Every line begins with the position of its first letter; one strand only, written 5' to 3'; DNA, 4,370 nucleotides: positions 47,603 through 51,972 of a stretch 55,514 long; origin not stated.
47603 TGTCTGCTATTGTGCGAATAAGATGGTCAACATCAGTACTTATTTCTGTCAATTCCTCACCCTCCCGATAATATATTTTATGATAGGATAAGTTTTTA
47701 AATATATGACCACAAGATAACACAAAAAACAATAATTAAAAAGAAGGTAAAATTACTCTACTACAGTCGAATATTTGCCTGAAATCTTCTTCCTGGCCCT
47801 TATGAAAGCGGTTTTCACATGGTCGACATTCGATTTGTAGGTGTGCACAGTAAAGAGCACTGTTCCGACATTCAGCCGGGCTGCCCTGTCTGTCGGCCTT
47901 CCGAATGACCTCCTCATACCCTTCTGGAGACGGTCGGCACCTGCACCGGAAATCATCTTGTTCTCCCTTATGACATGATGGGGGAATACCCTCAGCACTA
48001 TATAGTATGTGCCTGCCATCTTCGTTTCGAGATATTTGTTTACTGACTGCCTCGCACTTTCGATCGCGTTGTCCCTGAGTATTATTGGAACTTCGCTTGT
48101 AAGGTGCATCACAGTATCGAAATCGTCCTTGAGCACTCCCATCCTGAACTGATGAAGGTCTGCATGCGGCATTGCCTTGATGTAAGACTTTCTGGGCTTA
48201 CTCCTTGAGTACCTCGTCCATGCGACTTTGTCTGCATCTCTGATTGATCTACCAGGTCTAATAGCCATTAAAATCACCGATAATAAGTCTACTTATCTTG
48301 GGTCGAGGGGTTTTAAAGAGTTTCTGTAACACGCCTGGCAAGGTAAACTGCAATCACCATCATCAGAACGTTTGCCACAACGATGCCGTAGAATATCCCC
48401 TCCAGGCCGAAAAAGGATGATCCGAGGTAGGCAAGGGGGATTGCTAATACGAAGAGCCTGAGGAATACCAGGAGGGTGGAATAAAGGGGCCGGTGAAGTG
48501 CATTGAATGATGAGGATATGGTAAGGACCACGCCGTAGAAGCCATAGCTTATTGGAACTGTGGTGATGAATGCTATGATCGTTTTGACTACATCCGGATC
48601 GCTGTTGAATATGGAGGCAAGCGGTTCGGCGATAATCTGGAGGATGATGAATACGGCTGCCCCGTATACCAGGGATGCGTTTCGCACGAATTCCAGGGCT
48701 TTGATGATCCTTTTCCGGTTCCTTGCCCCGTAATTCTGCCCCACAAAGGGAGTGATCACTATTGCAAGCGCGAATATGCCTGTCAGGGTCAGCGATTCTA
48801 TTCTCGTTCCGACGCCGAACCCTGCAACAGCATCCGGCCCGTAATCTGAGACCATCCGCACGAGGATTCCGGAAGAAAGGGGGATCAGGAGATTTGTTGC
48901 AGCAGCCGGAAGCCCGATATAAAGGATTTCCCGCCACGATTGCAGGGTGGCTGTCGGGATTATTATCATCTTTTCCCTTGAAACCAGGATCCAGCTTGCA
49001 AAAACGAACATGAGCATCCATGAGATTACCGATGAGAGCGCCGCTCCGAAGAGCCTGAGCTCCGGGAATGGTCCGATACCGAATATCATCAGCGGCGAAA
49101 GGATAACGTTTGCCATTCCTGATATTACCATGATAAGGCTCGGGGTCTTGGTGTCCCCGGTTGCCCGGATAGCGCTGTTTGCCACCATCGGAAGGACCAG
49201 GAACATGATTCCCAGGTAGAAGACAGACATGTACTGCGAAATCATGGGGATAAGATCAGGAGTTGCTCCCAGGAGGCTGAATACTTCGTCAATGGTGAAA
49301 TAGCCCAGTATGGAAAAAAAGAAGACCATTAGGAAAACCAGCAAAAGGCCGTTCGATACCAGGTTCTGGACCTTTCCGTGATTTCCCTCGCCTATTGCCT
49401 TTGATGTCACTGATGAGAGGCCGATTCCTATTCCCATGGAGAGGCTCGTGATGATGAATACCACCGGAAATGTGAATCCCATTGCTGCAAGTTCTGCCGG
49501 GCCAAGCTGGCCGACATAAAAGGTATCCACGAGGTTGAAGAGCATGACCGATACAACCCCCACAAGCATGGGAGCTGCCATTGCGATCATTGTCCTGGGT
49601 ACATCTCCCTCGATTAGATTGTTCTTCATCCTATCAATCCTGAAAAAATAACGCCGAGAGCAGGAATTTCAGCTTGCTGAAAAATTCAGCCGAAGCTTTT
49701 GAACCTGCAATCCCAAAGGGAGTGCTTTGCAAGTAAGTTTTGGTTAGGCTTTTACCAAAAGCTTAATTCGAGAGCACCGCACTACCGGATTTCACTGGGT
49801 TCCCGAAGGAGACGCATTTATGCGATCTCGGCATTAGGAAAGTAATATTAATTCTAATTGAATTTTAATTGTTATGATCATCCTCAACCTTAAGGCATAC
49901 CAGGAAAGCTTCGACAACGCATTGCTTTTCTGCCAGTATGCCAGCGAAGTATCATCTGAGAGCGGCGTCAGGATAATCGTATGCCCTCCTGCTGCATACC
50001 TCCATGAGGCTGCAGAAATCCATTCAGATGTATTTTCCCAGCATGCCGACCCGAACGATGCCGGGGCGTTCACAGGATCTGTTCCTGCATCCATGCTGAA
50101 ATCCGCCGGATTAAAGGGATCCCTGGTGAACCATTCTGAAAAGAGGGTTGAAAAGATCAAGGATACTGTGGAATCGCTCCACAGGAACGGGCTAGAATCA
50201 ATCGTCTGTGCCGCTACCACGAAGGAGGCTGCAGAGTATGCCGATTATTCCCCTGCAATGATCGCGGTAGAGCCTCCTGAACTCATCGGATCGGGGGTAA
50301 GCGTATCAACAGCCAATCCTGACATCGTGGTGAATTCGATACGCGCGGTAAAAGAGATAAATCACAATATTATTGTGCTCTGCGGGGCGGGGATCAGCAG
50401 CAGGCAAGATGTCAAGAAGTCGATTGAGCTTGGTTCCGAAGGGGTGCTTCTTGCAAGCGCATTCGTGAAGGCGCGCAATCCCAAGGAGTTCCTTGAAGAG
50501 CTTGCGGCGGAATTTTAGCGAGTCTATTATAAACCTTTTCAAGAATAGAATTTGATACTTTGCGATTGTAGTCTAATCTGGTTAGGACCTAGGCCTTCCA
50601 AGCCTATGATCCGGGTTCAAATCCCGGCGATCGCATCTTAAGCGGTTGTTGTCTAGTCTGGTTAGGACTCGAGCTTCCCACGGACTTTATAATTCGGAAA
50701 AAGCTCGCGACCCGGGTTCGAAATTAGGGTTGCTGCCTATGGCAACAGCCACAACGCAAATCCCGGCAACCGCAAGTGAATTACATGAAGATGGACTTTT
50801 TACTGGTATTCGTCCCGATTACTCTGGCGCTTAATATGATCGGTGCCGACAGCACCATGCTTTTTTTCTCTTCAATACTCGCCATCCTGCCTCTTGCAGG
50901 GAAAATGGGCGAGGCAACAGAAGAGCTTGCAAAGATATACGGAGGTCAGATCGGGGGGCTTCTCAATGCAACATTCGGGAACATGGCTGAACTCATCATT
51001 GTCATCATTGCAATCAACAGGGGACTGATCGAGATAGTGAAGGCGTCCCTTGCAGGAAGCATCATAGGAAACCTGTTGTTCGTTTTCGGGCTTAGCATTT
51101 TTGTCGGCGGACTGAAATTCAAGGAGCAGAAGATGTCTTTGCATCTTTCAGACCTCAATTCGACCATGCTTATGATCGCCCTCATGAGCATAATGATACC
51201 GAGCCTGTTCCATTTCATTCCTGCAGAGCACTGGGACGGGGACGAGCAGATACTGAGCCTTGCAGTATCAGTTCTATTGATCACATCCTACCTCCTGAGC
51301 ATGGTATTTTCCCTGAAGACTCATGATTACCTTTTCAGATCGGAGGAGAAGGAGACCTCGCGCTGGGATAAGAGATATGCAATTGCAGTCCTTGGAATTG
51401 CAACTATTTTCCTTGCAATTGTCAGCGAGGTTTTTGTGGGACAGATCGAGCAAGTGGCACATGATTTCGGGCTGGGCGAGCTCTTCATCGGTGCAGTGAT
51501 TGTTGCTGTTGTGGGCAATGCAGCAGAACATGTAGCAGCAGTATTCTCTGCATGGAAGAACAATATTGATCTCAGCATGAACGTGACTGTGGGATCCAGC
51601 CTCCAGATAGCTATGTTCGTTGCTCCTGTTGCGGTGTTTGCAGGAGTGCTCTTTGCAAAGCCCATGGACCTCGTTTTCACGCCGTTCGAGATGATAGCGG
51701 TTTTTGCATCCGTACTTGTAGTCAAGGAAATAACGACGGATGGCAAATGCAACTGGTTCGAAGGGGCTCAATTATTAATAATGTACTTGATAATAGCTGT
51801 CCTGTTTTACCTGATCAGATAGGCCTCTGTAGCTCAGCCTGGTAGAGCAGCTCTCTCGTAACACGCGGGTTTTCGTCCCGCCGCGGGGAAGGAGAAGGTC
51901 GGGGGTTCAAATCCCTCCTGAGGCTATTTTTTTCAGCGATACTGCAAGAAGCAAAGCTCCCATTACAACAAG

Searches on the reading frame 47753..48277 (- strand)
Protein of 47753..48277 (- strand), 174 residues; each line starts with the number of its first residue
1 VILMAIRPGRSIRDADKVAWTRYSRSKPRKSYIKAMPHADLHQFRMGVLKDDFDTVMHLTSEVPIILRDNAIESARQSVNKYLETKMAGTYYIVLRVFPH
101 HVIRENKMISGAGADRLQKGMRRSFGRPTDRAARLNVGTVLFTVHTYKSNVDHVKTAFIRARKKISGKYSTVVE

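Call 64: search_protein_families(library=pfam, proteins=[window:47753-48277:-], max_evalue=0.0001)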
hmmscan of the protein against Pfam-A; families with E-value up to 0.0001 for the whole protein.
window:47753-48277:- (174 aa): 1 family
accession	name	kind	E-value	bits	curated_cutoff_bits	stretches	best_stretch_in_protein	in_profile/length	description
PF00252.24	Ribosomal_L16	-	2.8e-24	86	27.9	1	25-171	6-131/132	Ribosomal protein L16p/L10e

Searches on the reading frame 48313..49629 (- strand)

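Call 64: search_protein_families(library=pfam, proteins=[window:48313-49629:-], max_evalue=0.0001)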
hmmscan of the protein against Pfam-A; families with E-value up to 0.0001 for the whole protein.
window:48313-49629:- (438 aa): 2 families
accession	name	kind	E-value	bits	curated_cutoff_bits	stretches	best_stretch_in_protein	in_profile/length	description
PF01554.23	MatE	-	2.2e-51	174.2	24.9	2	20-180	1-161/161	MatE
PF03023.19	MurJ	-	2.7e-07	30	27.4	1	12-227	197-411/451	Lipid II flippase MurJ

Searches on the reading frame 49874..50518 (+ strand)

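Call 64: search_protein_families(library=pfam, proteins=[window:49874-50518:+], max_evalue=0.0001)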
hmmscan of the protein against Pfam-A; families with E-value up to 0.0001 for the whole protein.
window:49874-50518:+ (214 aa): 2 families
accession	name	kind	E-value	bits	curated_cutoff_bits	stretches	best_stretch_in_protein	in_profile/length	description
PF00121.24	TIM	-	3.1e-42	145.2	20.1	1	1-204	2-239/245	Triosephosphate isomerase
PF05690.20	ThiG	-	1.9e-05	24.6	23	1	156-205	167-215/247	Thiazole biosynthesis protein ThiG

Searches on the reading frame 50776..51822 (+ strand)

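Call 65: search_protein_families(library=pfam, proteins=[window:50776-51822:+], max_evalue=0.01)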
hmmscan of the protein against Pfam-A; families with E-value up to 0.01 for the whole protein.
window:50776-51822:+ (348 aa): 1 family
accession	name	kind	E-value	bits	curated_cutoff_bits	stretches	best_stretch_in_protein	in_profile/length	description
PF01699.29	Na_Ca_ex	-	1.4e-38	132.6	24.9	2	202-345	2-150/151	Sodium/calcium exchanger protein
